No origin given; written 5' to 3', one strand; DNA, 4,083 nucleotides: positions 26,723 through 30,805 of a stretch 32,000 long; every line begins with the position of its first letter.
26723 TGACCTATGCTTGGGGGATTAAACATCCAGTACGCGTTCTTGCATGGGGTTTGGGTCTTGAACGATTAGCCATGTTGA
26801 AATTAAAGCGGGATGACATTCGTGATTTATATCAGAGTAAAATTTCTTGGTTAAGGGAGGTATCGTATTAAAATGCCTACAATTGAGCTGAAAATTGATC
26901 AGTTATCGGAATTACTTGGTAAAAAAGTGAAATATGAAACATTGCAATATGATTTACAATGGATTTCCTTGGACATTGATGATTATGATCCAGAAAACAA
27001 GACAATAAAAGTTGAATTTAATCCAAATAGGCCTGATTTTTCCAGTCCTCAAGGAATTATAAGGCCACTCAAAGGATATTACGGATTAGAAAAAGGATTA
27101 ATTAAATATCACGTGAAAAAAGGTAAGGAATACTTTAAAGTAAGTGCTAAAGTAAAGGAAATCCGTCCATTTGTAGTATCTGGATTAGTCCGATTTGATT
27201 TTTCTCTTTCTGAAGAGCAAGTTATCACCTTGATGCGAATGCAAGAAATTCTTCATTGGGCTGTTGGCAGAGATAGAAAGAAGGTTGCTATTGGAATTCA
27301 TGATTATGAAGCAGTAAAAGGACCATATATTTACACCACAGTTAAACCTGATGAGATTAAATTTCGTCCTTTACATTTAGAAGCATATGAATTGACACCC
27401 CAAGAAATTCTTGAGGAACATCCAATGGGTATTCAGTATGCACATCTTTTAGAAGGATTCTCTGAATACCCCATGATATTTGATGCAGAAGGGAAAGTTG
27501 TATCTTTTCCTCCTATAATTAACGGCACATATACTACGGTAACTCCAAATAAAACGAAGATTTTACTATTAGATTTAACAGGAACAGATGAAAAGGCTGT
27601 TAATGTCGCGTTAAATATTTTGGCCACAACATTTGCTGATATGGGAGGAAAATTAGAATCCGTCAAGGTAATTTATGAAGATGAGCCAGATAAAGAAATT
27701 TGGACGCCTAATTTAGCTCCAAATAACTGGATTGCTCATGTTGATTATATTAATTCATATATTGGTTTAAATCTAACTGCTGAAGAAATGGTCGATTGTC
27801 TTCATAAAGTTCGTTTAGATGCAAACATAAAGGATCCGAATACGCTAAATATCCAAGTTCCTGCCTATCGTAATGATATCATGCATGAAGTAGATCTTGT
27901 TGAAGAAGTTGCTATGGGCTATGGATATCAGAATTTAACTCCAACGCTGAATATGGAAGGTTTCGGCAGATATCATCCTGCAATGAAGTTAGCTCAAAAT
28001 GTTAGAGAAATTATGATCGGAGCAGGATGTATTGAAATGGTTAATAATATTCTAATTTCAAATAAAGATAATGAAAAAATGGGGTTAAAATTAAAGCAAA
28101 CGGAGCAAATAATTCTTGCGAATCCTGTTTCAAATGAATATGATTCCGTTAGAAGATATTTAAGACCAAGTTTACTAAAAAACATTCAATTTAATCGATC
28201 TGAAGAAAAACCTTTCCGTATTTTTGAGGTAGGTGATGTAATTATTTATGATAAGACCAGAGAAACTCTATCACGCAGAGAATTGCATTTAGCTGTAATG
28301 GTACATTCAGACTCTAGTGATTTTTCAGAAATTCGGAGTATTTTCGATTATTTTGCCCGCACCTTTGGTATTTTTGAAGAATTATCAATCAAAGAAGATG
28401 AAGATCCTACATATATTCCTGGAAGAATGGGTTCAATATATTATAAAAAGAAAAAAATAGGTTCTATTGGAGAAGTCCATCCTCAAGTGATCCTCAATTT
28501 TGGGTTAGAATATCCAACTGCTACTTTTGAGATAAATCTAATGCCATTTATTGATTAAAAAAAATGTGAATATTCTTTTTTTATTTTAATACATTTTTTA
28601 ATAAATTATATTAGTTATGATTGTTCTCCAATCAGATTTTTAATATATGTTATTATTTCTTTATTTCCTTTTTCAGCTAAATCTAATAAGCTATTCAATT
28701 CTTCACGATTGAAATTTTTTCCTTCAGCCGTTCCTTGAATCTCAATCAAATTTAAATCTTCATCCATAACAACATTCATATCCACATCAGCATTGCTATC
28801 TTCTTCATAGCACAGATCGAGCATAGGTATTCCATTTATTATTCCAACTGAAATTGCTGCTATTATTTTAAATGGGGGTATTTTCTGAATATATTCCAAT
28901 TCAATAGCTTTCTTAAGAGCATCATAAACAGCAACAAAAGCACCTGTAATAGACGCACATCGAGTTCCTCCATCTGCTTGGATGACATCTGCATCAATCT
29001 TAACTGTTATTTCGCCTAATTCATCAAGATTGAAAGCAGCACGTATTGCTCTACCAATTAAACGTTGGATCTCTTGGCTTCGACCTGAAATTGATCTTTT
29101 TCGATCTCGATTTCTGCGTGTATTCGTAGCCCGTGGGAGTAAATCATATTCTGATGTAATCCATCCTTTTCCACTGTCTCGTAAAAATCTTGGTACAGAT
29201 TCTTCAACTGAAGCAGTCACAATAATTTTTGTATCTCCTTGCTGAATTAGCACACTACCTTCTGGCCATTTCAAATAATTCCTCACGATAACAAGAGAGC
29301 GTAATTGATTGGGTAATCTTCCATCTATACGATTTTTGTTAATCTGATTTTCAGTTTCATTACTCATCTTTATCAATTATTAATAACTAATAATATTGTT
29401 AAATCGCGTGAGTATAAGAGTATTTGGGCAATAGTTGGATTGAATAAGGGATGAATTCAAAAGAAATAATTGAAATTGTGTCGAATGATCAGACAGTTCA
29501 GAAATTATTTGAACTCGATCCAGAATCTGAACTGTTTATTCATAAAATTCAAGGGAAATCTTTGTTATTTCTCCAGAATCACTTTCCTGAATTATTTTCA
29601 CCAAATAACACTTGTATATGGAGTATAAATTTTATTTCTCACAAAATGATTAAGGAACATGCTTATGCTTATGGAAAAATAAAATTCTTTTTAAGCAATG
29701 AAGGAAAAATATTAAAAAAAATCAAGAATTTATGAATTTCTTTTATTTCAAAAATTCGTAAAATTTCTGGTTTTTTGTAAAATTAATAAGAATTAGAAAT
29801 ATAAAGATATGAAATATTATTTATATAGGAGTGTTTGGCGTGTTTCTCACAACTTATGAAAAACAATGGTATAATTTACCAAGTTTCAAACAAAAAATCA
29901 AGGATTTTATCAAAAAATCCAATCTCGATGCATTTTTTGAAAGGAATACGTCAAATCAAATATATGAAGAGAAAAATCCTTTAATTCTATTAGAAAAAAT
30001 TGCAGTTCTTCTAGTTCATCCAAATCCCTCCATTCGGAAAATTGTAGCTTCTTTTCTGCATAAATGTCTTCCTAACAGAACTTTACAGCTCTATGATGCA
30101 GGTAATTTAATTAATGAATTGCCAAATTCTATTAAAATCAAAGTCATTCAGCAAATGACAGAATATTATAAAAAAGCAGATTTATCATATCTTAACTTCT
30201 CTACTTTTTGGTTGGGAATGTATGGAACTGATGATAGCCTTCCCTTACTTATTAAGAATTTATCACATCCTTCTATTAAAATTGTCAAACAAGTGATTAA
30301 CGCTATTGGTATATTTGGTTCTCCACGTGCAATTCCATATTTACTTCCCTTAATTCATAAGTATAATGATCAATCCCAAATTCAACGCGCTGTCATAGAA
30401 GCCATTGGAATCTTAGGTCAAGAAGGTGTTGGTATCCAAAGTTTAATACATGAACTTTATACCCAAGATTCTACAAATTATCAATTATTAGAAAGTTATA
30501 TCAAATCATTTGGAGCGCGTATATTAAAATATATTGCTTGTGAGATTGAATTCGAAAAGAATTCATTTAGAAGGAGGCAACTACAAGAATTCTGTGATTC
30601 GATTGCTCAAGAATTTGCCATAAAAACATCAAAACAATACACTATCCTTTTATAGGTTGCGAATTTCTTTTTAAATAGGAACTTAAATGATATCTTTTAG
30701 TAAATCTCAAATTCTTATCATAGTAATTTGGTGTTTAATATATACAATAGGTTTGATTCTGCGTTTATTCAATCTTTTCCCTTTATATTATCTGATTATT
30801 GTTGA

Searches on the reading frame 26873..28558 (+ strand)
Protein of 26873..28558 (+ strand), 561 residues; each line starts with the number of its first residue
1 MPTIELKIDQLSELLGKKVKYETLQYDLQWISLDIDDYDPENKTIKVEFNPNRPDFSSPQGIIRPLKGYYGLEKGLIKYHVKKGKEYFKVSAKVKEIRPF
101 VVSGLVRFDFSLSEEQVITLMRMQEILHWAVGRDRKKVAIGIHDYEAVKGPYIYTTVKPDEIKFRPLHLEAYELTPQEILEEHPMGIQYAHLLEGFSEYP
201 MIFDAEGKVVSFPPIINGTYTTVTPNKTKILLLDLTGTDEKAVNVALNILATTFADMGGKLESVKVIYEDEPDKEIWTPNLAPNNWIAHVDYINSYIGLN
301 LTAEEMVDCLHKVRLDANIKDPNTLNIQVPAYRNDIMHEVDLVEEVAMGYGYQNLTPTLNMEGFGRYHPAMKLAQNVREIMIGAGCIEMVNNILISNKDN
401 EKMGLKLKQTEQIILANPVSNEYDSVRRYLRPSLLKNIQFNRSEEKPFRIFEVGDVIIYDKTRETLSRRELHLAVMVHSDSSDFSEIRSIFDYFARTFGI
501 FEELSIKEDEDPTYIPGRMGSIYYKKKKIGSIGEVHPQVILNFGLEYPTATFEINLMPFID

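Call 34: search_protein_families(library=pfam, proteins=[window:26873-28558:+], max_evalue=0.001)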
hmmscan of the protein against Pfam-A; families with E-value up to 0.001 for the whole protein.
window:26873-28558:+ (561 aa): 4 families
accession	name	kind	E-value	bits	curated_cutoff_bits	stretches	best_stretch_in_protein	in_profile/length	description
PF17759.6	tRNA_synthFbeta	-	2.4e-43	148.6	22.4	1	365-556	13-214/214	Phenylalanyl tRNA synthetase beta chain CLM domain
PF03484.21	B5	-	1e-24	86.9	28.6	1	289-352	4-67/67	tRNA synthetase B5 domain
PF18262.7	PhetRS_B1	-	5.3e-05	23.8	26.8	0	1-69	1-80/83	Phe-tRNA synthetase beta subunit B1 domain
PF03483.22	B3_4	-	6.1e-05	23.1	29.3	1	138-243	51-132/174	B3/4 domain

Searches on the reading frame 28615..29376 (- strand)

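Call 34: search_protein_families(library=pfam, proteins=[window:28615-29376:-], max_evalue=0.001)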
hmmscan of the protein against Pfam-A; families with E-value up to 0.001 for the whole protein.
window:28615-29376:- (253 aa): 2 families
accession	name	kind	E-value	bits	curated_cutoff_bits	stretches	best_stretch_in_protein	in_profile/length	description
PF01138.27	RNase_PH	-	5.8e-26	91.9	25.5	1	24-153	1-127/130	3' exoribonuclease family, domain 1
PF03725.20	RNase_PH_C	-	3.2e-14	53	20.8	1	171-237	2-67/67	3' exoribonuclease family, domain 2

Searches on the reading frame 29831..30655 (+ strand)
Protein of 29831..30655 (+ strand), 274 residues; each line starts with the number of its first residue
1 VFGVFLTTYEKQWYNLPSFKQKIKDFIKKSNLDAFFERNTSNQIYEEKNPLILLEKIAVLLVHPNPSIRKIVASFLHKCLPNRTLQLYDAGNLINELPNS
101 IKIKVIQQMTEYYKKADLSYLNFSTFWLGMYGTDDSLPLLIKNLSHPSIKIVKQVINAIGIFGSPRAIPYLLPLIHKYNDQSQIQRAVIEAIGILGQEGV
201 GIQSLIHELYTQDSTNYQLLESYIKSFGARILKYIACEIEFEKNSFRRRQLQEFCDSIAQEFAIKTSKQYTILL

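Call 34: search_protein_families(library=pfam, proteins=[window:29831-30655:+], max_evalue=0.001)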
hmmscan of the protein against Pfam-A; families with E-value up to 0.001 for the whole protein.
window:29831-30655:+ (274 aa): 3 families
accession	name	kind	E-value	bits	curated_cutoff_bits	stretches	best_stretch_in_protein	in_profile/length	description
PF13646.12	HEAT_2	-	6.3e-10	39.7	27.7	1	126-192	22-87/88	HEAT repeats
PF03130.22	HEAT_PBS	-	1.1e-06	29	20.9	0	126-146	7-27/27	PBS lyase HEAT-like repeat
PF02985.28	HEAT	-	4.5e-05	23.8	23.5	0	137-162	2-27/31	HEAT repeat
